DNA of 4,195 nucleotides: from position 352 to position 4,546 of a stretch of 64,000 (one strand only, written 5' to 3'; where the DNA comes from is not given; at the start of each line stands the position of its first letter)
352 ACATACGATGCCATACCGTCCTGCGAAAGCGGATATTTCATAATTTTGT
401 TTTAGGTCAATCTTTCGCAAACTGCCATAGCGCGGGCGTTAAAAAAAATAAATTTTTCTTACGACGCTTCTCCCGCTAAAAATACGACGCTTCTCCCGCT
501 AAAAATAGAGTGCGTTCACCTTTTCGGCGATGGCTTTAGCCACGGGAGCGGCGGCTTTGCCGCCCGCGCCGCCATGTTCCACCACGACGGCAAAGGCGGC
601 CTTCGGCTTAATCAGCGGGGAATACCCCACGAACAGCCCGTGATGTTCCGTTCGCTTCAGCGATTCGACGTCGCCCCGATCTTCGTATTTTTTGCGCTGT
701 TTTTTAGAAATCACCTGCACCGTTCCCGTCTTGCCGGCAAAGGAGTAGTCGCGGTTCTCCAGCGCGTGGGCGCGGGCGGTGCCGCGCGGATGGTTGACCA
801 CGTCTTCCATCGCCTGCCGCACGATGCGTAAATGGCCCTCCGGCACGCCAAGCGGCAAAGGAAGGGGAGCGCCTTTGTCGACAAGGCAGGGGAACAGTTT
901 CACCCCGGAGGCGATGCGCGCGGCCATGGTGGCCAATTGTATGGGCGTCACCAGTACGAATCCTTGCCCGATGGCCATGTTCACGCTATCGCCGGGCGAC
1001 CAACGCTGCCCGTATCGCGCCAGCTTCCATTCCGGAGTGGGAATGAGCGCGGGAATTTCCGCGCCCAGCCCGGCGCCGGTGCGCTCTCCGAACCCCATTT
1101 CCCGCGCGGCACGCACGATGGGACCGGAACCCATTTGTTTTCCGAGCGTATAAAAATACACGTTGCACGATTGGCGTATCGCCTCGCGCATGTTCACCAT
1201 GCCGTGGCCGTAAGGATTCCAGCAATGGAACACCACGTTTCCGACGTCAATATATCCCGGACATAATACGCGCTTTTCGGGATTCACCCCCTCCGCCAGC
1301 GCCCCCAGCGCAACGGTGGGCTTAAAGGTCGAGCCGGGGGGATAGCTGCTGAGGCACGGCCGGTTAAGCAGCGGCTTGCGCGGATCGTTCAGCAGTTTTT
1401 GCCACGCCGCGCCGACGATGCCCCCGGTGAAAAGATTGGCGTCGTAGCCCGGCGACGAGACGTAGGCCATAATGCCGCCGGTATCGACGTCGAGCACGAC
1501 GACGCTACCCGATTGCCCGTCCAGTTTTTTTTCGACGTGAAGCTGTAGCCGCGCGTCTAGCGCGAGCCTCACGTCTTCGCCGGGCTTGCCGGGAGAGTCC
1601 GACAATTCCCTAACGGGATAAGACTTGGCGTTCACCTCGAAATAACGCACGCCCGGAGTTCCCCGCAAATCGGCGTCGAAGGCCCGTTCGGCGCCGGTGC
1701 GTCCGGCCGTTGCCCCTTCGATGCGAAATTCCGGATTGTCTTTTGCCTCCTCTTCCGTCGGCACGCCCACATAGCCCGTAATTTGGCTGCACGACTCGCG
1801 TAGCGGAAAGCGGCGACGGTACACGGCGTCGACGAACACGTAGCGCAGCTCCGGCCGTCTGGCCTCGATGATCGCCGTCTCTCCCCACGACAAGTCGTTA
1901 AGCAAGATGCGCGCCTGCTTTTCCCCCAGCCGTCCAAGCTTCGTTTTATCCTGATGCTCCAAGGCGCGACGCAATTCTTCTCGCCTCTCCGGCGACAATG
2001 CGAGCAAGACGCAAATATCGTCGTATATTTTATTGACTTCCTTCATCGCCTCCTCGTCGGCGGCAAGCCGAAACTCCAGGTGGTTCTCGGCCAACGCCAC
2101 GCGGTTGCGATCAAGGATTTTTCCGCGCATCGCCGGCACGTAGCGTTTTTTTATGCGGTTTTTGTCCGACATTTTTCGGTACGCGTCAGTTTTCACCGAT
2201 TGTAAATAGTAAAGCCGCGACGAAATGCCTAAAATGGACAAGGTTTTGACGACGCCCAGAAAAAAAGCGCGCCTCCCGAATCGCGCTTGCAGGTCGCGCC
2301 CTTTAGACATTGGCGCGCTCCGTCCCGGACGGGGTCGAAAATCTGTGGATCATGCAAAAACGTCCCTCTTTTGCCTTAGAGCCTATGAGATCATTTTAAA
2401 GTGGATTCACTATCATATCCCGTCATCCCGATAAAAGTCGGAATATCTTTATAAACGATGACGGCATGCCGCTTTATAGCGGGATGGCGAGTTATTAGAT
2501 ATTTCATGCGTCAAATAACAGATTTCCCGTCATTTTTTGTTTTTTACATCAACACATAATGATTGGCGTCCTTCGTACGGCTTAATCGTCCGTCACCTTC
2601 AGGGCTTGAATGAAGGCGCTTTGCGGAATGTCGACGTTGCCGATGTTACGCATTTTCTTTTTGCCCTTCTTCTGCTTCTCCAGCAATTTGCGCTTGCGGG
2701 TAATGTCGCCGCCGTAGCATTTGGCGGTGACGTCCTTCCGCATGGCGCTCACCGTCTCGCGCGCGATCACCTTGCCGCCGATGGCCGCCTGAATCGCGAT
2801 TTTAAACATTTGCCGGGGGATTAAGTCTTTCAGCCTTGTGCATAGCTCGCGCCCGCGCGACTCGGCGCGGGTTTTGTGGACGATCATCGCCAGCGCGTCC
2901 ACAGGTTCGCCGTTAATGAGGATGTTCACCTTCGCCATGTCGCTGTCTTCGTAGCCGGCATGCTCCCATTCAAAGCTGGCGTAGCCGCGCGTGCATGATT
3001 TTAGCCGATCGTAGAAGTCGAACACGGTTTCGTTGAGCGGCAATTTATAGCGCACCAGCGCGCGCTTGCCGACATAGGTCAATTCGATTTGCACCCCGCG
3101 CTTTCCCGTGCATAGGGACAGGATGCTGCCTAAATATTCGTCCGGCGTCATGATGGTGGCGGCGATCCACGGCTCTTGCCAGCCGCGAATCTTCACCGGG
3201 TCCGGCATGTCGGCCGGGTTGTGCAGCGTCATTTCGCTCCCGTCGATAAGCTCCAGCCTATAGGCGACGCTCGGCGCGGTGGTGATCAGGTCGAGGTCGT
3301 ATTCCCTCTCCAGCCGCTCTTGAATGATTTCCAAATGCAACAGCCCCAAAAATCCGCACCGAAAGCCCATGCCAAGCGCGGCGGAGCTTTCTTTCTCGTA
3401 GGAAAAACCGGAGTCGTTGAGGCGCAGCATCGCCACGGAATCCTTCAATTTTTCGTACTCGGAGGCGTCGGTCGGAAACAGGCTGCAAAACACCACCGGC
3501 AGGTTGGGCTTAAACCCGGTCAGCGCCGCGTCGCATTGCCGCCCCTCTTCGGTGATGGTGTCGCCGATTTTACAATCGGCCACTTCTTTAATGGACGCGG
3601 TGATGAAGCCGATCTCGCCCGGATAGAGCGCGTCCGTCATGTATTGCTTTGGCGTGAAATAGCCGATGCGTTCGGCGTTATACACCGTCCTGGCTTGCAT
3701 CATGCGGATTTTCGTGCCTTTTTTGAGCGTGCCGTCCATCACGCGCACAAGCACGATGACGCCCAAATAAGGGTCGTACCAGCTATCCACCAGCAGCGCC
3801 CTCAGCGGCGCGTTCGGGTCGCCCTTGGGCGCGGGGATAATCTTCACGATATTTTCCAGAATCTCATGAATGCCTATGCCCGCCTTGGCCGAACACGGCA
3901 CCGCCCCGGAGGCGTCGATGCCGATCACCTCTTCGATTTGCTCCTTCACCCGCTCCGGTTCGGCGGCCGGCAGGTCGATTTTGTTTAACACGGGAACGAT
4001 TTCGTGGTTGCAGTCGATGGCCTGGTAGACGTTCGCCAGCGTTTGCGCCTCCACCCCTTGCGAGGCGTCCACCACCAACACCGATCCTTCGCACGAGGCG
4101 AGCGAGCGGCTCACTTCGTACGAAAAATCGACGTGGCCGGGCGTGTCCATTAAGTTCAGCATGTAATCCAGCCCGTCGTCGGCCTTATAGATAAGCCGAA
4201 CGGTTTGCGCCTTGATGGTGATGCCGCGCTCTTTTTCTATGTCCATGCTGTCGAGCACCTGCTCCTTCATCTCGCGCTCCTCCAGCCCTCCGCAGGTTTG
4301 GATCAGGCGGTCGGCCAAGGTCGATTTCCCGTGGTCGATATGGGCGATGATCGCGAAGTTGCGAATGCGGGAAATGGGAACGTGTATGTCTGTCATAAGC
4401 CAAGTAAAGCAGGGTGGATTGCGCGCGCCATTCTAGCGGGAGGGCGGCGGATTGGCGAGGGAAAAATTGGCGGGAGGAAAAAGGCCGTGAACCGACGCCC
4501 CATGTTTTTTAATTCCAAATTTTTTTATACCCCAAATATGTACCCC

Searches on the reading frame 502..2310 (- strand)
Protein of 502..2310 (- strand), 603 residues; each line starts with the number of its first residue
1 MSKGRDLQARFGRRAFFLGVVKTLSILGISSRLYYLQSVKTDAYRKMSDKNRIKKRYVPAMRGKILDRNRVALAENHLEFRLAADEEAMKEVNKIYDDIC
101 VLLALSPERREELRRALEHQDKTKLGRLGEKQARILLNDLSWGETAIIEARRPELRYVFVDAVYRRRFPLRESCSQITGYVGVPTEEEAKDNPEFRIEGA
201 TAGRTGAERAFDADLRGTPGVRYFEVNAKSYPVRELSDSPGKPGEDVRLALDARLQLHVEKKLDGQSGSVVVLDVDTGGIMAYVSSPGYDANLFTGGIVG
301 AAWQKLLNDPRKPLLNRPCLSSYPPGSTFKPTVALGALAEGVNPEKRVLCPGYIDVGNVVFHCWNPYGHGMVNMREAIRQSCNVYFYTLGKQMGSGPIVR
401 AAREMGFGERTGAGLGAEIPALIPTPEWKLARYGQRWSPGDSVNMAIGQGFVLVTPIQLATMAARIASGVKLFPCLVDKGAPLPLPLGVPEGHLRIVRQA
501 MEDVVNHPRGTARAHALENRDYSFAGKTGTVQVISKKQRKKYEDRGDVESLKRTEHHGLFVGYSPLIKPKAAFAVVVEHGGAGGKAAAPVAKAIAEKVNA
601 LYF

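Call 13: search_protein_families(library=pfam, proteins=[window:502-2310:-], max_evalue=0.001)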
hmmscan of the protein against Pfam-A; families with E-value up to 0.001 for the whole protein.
window:502-2310:- (603 aa): 2 families
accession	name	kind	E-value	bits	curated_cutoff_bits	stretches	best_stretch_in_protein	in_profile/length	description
PF00905.27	Transpeptidase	-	2.6e-58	198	22.1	1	268-595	1-298/299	Penicillin binding protein transpeptidase domain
PF03717.20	PBP_dimer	-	1.5e-27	97.6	24.4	1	58-236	2-179/180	Penicillin-binding Protein dimerisation domain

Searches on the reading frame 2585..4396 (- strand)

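Call 13: search_protein_families(library=pfam, proteins=[window:2585-4396:-], max_evalue=0.001)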
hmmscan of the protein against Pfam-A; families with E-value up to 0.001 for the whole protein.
window:2585-4396:- (604 aa): 7 families
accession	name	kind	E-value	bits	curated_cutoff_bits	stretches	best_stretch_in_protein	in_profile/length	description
PF00009.33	GTP_EFTU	-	2.4e-54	184.2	26.5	1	10-188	2-187/188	Elongation factor Tu GTP binding domain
PF06421.17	LepA_C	-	1.5e-51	173.4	29.7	1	494-600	1-107/107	GTP-binding protein LepA C-terminus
PF00679.30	EFG_C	-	2.6e-20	72.7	27.9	1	407-490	3-86/89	Elongation factor G C-terminus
PF03144.31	GTP_EFTU_D2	-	1.7e-09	38.4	30.3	1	212-282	1-73/73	Elongation factor Tu domain 2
PF14492.12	EFG_III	-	3e-05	24.4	27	1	300-372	4-73/75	Elongation Factor G, domain III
PF22042.2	EF-G_D2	-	0.00015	22.3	27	1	199-283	3-83/84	Elongation factor G domain 2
PF01926.29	MMR_HSR1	-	0.00067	20.2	21.9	0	15-139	3-113/113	50S ribosome-binding GTPase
